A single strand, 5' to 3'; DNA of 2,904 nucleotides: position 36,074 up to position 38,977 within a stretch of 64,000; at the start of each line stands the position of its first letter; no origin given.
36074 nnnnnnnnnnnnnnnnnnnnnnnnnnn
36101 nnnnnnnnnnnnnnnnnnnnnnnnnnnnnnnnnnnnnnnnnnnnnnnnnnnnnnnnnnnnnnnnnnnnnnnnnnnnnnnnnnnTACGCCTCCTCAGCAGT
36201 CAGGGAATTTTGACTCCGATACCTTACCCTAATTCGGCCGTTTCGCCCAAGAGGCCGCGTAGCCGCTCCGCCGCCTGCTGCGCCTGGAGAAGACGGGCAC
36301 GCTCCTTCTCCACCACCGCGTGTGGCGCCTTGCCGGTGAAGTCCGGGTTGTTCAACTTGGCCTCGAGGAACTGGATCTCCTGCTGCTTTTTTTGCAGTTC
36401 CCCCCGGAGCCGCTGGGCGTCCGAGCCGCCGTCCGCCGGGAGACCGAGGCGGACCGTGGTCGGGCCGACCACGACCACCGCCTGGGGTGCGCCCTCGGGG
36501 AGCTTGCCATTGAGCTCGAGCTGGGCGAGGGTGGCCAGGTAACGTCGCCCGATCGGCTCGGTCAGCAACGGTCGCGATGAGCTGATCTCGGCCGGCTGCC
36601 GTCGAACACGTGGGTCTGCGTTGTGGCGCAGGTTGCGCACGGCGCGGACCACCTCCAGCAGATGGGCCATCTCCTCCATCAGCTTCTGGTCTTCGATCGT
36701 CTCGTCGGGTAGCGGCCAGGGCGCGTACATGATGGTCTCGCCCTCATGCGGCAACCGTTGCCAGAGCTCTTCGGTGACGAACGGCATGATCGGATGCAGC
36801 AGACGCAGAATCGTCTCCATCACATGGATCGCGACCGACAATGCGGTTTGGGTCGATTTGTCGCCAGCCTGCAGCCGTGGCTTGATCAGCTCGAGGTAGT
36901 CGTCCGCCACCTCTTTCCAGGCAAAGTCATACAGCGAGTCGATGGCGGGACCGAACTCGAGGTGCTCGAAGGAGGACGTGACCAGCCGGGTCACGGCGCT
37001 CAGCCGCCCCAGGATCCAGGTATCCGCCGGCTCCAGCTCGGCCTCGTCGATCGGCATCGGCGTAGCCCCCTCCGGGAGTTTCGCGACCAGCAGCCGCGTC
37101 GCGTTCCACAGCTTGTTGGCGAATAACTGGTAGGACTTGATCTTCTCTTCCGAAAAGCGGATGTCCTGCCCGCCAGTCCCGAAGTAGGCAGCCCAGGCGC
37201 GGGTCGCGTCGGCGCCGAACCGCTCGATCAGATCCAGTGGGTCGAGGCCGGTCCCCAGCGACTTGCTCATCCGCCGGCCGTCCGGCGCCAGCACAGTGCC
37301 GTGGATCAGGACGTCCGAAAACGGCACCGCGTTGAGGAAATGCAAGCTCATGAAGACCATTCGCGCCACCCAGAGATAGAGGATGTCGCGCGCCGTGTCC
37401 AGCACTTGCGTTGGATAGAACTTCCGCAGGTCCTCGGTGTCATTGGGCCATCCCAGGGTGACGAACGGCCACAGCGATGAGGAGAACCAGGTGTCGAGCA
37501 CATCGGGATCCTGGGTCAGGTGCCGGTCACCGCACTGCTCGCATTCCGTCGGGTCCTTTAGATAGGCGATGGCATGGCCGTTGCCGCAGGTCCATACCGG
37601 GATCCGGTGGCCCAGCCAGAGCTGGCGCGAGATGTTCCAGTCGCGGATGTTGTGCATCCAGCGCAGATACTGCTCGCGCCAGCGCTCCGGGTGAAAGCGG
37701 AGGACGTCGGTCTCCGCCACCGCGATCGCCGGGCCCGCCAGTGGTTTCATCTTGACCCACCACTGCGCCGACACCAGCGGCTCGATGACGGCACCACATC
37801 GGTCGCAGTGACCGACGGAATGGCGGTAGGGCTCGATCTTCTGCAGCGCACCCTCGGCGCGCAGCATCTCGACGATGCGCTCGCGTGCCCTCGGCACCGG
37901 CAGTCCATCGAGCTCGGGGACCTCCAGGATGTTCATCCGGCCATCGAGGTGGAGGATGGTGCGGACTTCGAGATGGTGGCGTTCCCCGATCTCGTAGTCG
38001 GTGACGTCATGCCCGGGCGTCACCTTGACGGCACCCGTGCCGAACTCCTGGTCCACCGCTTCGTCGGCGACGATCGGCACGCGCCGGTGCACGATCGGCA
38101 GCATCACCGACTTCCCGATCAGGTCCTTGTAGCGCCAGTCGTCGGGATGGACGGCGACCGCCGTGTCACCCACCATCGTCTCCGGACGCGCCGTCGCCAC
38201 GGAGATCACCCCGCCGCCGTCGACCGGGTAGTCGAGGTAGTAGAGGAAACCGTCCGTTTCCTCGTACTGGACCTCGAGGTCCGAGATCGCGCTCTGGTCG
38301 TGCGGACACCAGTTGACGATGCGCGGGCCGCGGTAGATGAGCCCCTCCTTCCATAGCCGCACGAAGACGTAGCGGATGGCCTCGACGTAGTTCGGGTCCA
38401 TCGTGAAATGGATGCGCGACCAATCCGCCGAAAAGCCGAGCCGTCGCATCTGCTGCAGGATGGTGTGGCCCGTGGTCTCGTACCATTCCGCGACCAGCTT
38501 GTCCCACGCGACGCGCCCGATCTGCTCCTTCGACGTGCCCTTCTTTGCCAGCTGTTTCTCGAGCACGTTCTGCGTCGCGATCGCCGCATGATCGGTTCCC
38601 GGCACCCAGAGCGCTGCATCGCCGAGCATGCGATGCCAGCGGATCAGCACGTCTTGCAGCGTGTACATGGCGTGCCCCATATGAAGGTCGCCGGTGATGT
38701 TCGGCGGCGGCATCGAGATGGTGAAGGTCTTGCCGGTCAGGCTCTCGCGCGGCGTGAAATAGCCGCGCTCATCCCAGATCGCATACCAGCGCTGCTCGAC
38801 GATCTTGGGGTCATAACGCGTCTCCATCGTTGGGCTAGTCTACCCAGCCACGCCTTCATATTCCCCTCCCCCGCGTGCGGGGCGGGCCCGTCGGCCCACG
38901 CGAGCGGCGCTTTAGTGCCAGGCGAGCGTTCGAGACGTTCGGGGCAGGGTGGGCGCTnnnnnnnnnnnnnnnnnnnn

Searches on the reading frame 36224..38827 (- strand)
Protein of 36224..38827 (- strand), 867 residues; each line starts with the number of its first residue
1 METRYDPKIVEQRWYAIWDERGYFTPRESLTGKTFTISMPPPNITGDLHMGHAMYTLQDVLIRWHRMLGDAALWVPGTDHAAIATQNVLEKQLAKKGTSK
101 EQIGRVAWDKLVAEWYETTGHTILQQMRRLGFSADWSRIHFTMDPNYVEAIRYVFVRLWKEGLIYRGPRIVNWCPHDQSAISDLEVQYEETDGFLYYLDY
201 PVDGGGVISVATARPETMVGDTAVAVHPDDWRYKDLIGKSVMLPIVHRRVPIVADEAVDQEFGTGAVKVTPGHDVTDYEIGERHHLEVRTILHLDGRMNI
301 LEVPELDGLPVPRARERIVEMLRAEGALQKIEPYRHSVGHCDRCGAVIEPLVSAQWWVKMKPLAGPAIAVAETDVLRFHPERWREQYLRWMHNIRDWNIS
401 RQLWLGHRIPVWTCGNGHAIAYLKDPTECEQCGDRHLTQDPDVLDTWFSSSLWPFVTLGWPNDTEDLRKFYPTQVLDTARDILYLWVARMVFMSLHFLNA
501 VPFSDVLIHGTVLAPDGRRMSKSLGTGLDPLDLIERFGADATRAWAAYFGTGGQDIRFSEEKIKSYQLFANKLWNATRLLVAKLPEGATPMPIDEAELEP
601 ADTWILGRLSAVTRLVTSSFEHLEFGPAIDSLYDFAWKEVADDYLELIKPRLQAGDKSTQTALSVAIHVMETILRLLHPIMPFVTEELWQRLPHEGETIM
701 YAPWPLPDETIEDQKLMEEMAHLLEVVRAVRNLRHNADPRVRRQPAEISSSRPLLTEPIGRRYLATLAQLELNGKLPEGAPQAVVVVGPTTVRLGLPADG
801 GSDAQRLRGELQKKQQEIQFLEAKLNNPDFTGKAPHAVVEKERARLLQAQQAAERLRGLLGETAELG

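Call 79: search_protein_families(library=pfam, proteins=[window:36224-38827:-], max_evalue=0.00001)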
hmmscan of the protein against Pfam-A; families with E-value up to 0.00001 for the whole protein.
window:36224-38827:- (867 aa): 5 families
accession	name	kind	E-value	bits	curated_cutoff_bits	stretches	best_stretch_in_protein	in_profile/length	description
PF00133.28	tRNA-synt_1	-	5.9e-117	391.3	22.7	1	14-559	2-414/414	tRNA synthetases class I (I, L, M and V)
PF08264.19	Anticodon_1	-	5.7e-36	124.1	25.1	1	602-736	1-135/148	Anticodon-binding domain of tRNA ligase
PF10458.14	Val_tRNA-synt_C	-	9.1e-14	51.9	25.9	1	805-860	7-62/66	Valyl tRNA synthetase tRNA binding arm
PF09334.17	tRNA-synt_1g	-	7e-12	45.2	20.1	0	37-187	3-136/391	tRNA synthetases class I (M)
PF13603.12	tRNA-synt_1_2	-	2.2e-07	31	25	1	238-294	86-142/185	Leucyl-tRNA synthetase, editing domain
